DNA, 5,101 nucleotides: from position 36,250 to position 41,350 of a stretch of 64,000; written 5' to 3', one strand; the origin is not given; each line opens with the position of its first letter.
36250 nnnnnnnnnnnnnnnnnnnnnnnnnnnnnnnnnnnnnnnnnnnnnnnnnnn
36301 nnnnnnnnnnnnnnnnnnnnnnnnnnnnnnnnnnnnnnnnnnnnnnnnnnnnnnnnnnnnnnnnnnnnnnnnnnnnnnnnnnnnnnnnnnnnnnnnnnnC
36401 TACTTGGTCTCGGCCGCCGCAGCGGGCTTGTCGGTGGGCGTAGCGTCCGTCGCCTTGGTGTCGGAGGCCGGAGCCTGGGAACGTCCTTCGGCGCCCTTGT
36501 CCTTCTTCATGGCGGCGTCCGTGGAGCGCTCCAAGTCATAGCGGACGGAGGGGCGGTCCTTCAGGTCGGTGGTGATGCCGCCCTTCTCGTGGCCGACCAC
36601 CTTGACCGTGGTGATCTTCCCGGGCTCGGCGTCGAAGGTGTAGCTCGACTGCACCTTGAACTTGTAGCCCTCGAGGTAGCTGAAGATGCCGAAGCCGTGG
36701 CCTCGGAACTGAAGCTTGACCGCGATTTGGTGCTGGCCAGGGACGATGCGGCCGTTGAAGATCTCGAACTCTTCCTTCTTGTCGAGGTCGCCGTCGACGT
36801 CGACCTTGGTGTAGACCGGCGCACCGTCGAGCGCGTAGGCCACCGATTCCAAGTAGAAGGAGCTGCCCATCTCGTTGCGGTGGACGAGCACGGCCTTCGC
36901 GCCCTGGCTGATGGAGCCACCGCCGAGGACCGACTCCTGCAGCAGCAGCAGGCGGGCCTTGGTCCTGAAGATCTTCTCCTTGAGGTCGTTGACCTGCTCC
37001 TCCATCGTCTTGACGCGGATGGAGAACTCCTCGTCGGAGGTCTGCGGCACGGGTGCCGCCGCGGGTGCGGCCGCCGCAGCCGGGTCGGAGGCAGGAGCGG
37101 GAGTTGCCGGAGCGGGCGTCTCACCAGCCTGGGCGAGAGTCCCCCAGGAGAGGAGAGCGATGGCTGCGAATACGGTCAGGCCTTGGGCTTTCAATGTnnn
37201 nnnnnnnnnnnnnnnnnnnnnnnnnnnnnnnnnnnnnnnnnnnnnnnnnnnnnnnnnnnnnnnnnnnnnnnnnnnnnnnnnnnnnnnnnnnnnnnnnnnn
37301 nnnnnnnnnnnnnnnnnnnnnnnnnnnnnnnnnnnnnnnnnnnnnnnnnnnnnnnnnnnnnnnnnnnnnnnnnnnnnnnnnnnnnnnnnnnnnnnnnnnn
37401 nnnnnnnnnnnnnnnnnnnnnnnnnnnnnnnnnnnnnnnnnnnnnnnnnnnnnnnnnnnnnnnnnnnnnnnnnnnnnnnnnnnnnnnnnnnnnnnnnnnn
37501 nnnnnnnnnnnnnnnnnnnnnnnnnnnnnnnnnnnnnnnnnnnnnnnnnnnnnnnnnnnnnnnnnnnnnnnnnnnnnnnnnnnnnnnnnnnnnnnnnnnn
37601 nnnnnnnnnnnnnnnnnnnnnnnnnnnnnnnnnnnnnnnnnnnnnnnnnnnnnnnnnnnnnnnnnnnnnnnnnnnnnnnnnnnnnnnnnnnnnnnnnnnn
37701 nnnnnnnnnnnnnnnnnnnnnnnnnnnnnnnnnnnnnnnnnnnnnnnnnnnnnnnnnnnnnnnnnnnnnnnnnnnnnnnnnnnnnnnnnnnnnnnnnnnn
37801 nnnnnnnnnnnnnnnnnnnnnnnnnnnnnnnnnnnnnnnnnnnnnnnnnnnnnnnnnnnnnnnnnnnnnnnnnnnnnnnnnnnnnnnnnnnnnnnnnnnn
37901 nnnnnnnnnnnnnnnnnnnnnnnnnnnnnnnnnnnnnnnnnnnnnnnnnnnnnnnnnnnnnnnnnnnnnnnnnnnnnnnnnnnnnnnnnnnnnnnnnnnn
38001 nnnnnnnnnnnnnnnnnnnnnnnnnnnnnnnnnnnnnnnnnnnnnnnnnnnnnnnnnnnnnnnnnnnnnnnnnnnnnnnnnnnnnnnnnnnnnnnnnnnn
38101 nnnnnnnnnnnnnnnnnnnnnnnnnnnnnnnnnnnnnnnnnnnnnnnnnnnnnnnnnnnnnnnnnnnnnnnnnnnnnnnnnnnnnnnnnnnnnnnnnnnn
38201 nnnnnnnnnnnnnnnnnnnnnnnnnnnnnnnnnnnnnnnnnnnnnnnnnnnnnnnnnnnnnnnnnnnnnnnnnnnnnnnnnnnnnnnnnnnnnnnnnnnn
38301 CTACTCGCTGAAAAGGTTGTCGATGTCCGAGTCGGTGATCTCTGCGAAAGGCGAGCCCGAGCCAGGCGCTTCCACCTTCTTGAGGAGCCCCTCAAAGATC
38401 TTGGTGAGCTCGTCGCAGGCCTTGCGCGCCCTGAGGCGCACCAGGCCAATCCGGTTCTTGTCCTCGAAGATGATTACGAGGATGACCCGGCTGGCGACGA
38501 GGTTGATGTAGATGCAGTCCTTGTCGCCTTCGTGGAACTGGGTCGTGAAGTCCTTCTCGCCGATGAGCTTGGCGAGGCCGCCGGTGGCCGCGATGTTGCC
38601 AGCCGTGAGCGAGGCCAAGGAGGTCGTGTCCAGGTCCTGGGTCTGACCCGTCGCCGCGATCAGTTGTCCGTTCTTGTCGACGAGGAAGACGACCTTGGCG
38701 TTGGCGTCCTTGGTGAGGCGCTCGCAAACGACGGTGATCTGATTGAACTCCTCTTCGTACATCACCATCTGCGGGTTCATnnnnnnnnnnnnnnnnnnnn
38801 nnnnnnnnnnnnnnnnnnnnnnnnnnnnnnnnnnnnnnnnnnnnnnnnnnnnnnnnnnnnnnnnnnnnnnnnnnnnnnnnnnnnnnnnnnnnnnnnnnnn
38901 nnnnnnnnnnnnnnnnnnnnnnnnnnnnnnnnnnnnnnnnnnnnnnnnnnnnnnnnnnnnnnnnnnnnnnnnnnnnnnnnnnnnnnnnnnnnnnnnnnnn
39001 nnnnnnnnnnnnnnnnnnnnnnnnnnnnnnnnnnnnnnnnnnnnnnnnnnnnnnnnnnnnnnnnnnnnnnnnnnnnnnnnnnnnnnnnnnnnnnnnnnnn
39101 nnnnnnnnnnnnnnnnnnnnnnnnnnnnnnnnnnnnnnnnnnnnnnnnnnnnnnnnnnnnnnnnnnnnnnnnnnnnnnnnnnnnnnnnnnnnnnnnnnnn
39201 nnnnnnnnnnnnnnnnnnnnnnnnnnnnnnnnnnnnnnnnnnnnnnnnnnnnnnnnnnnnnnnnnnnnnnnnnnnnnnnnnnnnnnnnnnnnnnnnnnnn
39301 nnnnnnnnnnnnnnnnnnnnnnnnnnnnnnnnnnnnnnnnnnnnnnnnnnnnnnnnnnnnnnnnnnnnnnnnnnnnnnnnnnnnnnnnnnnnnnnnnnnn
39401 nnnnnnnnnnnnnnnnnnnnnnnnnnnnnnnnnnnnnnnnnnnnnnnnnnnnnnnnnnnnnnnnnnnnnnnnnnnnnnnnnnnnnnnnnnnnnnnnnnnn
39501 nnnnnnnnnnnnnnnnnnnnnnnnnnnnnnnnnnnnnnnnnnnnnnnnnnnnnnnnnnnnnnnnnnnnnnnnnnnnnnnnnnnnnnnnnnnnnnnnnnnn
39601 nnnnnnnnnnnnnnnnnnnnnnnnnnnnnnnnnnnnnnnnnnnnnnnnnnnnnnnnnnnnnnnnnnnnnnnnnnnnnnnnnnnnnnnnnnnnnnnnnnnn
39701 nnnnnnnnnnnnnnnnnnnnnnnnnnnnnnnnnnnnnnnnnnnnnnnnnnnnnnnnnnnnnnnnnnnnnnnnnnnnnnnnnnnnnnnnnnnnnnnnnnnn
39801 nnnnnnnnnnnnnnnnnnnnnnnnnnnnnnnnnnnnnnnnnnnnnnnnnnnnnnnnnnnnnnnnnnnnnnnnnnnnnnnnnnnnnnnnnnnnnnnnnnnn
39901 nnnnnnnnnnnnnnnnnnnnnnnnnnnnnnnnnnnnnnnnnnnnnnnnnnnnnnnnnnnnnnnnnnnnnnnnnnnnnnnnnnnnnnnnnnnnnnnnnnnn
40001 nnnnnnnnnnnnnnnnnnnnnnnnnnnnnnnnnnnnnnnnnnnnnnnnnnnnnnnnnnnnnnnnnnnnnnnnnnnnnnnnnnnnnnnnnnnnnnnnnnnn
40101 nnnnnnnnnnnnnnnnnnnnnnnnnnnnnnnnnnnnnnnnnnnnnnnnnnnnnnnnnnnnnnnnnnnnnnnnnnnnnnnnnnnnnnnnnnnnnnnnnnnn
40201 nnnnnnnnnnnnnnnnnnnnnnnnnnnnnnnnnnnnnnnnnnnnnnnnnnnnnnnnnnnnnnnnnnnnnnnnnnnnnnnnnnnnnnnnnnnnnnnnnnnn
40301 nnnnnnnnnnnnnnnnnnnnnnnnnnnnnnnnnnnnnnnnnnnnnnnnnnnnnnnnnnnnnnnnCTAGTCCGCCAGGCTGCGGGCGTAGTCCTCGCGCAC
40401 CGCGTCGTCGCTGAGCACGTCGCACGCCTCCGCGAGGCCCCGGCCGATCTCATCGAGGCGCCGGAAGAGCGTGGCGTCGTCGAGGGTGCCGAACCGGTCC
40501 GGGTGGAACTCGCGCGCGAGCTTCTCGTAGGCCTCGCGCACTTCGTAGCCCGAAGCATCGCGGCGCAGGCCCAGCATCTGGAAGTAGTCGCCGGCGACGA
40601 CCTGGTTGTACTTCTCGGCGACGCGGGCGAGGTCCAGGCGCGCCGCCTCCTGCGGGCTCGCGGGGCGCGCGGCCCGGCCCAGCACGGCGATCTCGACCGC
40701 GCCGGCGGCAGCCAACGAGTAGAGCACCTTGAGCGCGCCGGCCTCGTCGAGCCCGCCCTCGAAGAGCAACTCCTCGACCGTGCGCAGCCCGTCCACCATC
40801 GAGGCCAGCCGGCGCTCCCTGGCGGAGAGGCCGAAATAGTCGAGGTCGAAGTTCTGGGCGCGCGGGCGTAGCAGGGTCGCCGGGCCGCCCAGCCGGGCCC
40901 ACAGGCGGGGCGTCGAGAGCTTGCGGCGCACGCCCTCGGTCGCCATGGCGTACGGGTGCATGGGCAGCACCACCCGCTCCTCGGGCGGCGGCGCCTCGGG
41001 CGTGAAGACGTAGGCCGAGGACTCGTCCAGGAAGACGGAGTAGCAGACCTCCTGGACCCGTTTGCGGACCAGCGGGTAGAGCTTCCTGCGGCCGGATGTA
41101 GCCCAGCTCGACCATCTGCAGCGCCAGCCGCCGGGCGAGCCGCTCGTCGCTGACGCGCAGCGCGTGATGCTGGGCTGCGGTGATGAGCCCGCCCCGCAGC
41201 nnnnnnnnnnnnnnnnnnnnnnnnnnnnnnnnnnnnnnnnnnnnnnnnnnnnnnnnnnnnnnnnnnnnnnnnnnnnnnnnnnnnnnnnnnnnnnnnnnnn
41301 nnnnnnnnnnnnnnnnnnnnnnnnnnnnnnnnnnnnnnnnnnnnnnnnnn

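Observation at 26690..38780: Glt/Nfs-like envelope-complex gene cluster immediately downstream of mglBA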

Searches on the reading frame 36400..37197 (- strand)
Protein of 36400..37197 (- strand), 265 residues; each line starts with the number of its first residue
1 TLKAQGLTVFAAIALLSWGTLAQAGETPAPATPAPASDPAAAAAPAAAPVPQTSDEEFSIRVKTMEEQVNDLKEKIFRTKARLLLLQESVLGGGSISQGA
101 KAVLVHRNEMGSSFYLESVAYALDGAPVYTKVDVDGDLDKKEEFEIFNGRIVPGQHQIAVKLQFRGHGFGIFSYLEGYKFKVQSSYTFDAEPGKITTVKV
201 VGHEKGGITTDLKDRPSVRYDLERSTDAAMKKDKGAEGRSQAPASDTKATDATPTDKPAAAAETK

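Call 10: search_protein_families(library=ncbifam, max_evalue=0.01, proteins=[window:36400-37197:-])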
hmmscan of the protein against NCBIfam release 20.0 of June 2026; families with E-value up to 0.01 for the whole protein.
window:36400-37197:- (265 aa): 1 family
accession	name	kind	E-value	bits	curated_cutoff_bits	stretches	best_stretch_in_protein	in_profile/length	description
NF041611.1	exoglucan_CbhB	equivalog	0.0071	14.4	1950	1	11-77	12-79/997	exoglucanase CbhB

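Call 36: search_protein_families(library=pfam, max_evalue=0.001, proteins=[window:36400-37197:-])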
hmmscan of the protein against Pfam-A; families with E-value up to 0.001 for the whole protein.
window:36400-37197:- (265 aa): 0 families

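Call 46: search_solved_structures(query=A1, max_evalue=10)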
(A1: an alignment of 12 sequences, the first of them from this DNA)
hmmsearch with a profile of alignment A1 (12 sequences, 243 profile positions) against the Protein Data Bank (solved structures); distinct sequences matched with E-value up to 10: 27.
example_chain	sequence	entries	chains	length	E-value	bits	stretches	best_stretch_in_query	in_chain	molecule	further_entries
5apz_A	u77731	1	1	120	0.046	16.5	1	25-94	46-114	GENERAL CONTROL PROTEIN GCN4, NOR1 TCAR0761, GENERAL CONTROL PROTEIN GCN4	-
5apu_A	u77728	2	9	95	0.067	16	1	52-89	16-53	GENERAL CONTROL PROTEIN GCN4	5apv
5apx_A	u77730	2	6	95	0.069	15.9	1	52-90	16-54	GENERAL CONTROL PROTEIN GCN4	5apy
5apt_A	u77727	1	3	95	0.072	15.9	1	52-88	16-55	GENERAL CONTROL PROTEIN GCN4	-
5apq_A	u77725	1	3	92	0.075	15.8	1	52-88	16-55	GENERAL CONTROL PROTEIN GCN4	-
5aps_A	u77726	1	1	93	0.078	15.8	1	52-88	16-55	GENERAL CONTROL PROTEIN GCN4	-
4liy_A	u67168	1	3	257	0.12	15.1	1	62-94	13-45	Fiber protein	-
5apw_A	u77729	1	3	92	0.13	15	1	52-89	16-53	GENERAL CONTROL PROTEIN GCN4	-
3zmf_A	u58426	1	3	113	0.15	14.8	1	31-85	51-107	GENERAL CONTROL PROTEIN GCN4, PUTATIVE INNER MEMBRANE PROTEIN, GENERAL CONTROL PROTEIN GCN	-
2yo2_A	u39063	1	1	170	0.3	13.8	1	29-86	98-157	GENERAL CONTROL PROTEIN GCN4, PUTATIVE INNER MEMBRANE PROTEIN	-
1wwz_A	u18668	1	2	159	0.44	13.3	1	142-170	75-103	hypothetical protein PH1933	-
7sfy_C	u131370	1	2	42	0.65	12.7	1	66-89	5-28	Protein Mis18-beta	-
6inr_A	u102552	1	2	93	0.68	12.7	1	52-101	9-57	Putative effector, AYWB SAP54-like protein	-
2xus_A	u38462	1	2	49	0.71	12.6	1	62-87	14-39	BREAST CANCER METASTASIS-SUPPRESSOR 1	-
7o92_A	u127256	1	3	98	0.71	12.6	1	31-87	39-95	hypothetical protein UY81_C0065G0003 residues 18-54 from Candidatus Giovannonibacteria bac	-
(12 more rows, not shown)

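Call 49: search_protein_families(library=pfam, alignment_id=A1, max_evalue=10)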
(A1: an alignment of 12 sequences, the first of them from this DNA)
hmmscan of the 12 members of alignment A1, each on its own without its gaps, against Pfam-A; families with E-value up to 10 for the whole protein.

A. member 1, seq(265 aa): 1 family
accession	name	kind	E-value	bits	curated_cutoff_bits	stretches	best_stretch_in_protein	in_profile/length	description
PF11336.14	DUF3138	-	0.15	11.1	27.3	1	30-86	53-109/525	Protein of unknown function (DUF3138)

B. families by the number of members that match (of 12 scanned): 13 families
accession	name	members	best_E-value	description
PF21827.1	New_glue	2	0.043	New glue protein family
PF21059.3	BTBD16_C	2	0.061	BTB/POZ domain-containing protein 16, C-terminal domain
PF19111.5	DUF5798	2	0.085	Family of unknown function (DUF5798)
PF05757.16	PsbQ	1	0.035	Oxygen evolving enhancer protein 3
PF06679.17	DUF1180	1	0.067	Membrane protein FAM174-like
PF06333.17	Med13_C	1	0.073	Mediator complex subunit 13 C-terminal domain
PF11336.14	DUF3138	1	0.15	Protein of unknown function (DUF3138)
PF22845.2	DUF3097_N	1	0.15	DUF3097, N-terminal domain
PF10779.14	XhlA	1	0.25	Haemolysin XhlA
PF17505.7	DUF5437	1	3.4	Family of unknown function (DUF5437)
PF20069.4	DUF6465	1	4.3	Family of unknown function (DUF6465)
PF11593.13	Med3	1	4.5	Mediator complex subunit 3 fungal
PF05350.17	GSK-3_bind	1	4.6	Glycogen synthase kinase-3 binding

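Call 58: find_homologous_proteins(query=window:36400-37194:-, max_evalue=0.001)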
Query window:36400-37194:- (264 aa): 1596 proteins with E <= 0.001 among 8000 candidates; the best 120 are listed.
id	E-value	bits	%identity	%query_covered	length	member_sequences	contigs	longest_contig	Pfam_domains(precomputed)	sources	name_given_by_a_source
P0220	7.4e-136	470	83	100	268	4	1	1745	-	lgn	-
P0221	7.2e-135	466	100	82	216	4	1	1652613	-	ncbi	ncbi:MAG: dihydrolipoamide acetyltransferase [Myxococcales bacterium]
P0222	2.4e-130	452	94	77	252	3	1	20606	-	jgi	jgi:hypothetical protein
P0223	8.5e-118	411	82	86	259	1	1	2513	-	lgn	-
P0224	1.3e-114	400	79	88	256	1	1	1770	-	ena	-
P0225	1.9e-112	393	91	70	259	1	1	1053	-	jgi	-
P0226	1.0e-111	391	89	72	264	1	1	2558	-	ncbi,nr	ncbi:MAG TPA: hypothetical protein VK433_11845 [Stellaceae bacterium]|nr:hypothetical protein [Stell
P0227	9.2e-111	387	86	75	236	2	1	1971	-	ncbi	ncbi:MAG: dihydrolipoamide acetyltransferase [Myxococcales bacterium]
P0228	1.5e-110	387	88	70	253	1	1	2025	-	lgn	-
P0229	4.9e-110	385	84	74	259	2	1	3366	-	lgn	-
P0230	2.1e-109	383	79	83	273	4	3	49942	-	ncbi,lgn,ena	-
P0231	9.3e-109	381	78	86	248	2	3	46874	-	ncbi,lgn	ncbi:MAG: dihydrolipoamide acetyltransferase [Myxococcales bacterium]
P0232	1.0e-108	381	78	81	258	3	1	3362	-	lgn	-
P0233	3.9e-108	379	91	67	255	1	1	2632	-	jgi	jgi:hypothetical protein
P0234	1.4e-107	377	88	75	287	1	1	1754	-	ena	-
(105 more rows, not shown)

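Call 59: find_encoding_contigs(protein=P0221, flank=10000, max_places=2)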
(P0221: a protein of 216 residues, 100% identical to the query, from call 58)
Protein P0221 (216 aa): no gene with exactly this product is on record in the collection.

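Call 60: list_cluster_members(proteins=[P0221])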
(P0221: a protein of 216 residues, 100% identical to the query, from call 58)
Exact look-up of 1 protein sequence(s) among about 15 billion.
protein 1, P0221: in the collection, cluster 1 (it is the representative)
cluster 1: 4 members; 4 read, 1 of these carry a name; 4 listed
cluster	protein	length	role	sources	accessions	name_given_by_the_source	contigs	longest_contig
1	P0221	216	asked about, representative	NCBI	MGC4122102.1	MAG: dihydrolipoamide acetyltransferase [Myxococcales bacterium]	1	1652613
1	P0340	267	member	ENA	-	-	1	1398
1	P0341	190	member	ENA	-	-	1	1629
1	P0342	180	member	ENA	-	-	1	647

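Call 67: predict_structure(alignment_id=A3)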
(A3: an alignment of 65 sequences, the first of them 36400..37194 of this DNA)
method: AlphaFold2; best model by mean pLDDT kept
length: 264 residues; sequences in the alignment: 65
mean_pLDDT: 64.5   pTM: 0.43
mean pLDDT of the five models: 64.5, 62.6, 61.1, 59.9, 58.1
residues with pLDDT >= 90: 21; 70-90: 78; 50-70: 113; < 50: 52
segments of 3 or more residues with pLDDT < 50: 1-5, 20-25, 41-44, 232-253
pLDDT, mean of each block of 10 residues (from residue 1): 51 54 47 51 53 82 94 96 77 53 58 74 71 69 64 81 62 61 83 72 63 71 63 43 42 47 53
secondary structure, 60 per line:
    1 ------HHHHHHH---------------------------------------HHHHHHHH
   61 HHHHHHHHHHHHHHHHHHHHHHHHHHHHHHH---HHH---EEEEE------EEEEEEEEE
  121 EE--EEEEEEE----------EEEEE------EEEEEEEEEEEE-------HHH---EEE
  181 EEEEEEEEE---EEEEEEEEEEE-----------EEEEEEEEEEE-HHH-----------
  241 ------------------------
elements in order: H7-13 H53-91 E101-105 E112-122 E125-131 E142-146 E153-164 E178-189 E193-203 E215-225

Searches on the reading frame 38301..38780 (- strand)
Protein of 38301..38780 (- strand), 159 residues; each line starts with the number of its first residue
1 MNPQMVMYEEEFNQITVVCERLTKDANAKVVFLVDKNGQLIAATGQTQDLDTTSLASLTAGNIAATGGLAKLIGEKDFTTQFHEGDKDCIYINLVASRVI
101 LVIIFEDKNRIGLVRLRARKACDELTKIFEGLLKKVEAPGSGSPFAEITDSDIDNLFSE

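Call 10: search_protein_families(library=ncbifam, max_evalue=0.01, proteins=[window:38301-38780:-])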
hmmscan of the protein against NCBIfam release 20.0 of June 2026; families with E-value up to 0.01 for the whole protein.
window:38301-38780:- (159 aa): 1 family
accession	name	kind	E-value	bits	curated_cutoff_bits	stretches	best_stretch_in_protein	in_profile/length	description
NF052242.1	GTPaseActivMglBThm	equivalog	5.9e-26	91.5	200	1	2-157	3-160/161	GTPase-activating protein MglB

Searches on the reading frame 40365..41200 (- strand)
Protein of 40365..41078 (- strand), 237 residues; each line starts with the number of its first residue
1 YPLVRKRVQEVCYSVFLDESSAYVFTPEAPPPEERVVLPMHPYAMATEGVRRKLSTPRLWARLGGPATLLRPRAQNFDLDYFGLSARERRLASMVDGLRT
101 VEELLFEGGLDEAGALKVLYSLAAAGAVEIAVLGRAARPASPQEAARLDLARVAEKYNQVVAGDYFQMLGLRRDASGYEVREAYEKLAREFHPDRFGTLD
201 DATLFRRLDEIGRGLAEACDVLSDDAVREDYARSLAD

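Call 36: search_protein_families(library=pfam, max_evalue=0.001, proteins=[window:40365-41200:-])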
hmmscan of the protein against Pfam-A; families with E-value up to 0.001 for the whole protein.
window:40365-41200:- (278 aa): 0 families

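Call 86: search_protein_families(library=ncbifam, max_evalue=0.01, proteins=[window:40365-41078:-])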
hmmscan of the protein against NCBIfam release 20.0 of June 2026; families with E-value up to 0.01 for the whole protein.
window:40365-41078:- (237 aa): 13 families
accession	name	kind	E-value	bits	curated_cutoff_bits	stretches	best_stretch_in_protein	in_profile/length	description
TIGR02349.1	DnaJ_bact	equivalog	1.3e-11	44.5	377.2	1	164-233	1-64/354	molecular chaperone DnaJ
NF037946.1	terminal_TopJ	equivalog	3.6e-10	39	300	1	164-233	6-68/810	terminal organelle assembly protein TopJ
NF010872.0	PRK14279.1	equivalog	3e-09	36.5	556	1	160-232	6-72/394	molecular chaperone DnaJ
TIGR03835.1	termin_org_DnaJ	equivalog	3.8e-09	35.5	512.25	1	164-232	3-64/871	terminal organelle assembly protein TopJ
NF008035.0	PRK10767.1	subfamily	1.2e-08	34.4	338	1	163-233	4-68/374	molecular chaperone DnaJ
NF010871.0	PRK14278.1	equivalog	2.2e-08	33.4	502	1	162-225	2-58/378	molecular chaperone DnaJ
NF010885.0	PRK14292.1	equivalog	7.1e-08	31.8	585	1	164-233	3-65/371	chaperone protein DnaJ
NF010894.0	PRK14301.1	equivalog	2.9e-07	29.8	548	1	163-233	4-68/373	chaperone protein DnaJ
NF010892.0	PRK14299.1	equivalog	6.1e-07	29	392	1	163-231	4-65/291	chaperone protein DnaJ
NF050028.1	CldAdptActJ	equivalog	8.3e-07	29.4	150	1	164-233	3-71/93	cold adaptation protein ActJcold adaptation protein ActJ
NF010874.0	PRK14281.1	equivalog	1.3e-06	27.9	619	1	164-232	4-66/397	chaperone protein DnaJ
NF007618.0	PRK10266.1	equivalog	0.00015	21.3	403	1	164-232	5-66/306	curved DNA-binding protein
NF006948.0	PRK09430.1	equivalog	0.0011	18.7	162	1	163-195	200-232/267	co-chaperone DjlA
